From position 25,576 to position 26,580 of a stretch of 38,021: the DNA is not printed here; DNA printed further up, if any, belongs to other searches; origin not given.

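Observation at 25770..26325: Zeta-toxin-like P-loop kinase embedded in the 1227-aa probable ejected virion protein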

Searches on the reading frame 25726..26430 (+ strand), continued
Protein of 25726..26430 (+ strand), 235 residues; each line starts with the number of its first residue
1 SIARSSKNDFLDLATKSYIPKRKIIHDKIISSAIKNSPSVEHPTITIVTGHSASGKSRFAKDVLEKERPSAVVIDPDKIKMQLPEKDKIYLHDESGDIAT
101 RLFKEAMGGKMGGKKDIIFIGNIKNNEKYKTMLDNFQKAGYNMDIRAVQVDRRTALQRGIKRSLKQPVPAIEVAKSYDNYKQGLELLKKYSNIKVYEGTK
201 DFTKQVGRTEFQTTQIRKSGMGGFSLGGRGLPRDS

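Call 94: search_solved_structures(query=A3, max_evalue=0.01, show_alignments=3)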
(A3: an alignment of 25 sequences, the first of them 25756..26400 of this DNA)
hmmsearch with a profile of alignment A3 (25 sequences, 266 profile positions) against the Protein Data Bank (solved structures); distinct sequences matched with E-value up to 0.01: 78 (the best 60 are shown).
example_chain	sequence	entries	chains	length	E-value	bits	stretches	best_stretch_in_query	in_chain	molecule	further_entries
1gvn_B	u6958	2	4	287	1.5e-26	96.6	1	68-244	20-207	ZETA | Zeta-toxin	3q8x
2p5t_B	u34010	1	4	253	5.3e-22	81.7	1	70-205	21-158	PezT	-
3adb_A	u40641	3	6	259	8.1e-13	51.6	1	81-262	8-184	L-seryl-tRNA(Sec) kinase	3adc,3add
4xrp_A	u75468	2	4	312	1.2e-12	51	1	81-225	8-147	Pnkp1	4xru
3a4l_A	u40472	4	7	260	1.8e-12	50.4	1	85-260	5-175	L-seryl-tRNA(Sec) kinase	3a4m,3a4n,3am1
4z8v_A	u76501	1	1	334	6.2e-11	45.4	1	55-205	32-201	AvrRxo1-ORF1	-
4z8q_A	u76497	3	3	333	6.2e-11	45.4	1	55-205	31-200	AvrRxo1-ORF1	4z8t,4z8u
6eph_B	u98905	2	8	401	3e-10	43.2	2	152-237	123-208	Zeta_1 toxin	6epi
6epg_B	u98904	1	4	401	2.5e-08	36.8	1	151-237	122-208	Zeta_1 toxin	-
1ly1_A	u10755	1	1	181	1.1e-06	31.5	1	84-225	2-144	polynucleotide kinase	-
4gp7_A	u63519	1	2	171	3.7e-06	29.8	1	86-244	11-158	Metallophosphoesterase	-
1ltq_A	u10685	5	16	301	4.9e-06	29.3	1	84-224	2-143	POLYNUCLEOTIDE KINASE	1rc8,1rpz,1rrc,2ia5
4jst_A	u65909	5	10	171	6.5e-06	28.9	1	86-244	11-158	Metallophosphoesterase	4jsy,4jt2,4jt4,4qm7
4gp6_A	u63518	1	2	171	1.1e-05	28.2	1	86-244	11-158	Metallophosphoesterase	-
9drz_A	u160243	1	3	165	1.2e-05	28.1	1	85-112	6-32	p-loop containing nucleoside triphosphatehydrolase protein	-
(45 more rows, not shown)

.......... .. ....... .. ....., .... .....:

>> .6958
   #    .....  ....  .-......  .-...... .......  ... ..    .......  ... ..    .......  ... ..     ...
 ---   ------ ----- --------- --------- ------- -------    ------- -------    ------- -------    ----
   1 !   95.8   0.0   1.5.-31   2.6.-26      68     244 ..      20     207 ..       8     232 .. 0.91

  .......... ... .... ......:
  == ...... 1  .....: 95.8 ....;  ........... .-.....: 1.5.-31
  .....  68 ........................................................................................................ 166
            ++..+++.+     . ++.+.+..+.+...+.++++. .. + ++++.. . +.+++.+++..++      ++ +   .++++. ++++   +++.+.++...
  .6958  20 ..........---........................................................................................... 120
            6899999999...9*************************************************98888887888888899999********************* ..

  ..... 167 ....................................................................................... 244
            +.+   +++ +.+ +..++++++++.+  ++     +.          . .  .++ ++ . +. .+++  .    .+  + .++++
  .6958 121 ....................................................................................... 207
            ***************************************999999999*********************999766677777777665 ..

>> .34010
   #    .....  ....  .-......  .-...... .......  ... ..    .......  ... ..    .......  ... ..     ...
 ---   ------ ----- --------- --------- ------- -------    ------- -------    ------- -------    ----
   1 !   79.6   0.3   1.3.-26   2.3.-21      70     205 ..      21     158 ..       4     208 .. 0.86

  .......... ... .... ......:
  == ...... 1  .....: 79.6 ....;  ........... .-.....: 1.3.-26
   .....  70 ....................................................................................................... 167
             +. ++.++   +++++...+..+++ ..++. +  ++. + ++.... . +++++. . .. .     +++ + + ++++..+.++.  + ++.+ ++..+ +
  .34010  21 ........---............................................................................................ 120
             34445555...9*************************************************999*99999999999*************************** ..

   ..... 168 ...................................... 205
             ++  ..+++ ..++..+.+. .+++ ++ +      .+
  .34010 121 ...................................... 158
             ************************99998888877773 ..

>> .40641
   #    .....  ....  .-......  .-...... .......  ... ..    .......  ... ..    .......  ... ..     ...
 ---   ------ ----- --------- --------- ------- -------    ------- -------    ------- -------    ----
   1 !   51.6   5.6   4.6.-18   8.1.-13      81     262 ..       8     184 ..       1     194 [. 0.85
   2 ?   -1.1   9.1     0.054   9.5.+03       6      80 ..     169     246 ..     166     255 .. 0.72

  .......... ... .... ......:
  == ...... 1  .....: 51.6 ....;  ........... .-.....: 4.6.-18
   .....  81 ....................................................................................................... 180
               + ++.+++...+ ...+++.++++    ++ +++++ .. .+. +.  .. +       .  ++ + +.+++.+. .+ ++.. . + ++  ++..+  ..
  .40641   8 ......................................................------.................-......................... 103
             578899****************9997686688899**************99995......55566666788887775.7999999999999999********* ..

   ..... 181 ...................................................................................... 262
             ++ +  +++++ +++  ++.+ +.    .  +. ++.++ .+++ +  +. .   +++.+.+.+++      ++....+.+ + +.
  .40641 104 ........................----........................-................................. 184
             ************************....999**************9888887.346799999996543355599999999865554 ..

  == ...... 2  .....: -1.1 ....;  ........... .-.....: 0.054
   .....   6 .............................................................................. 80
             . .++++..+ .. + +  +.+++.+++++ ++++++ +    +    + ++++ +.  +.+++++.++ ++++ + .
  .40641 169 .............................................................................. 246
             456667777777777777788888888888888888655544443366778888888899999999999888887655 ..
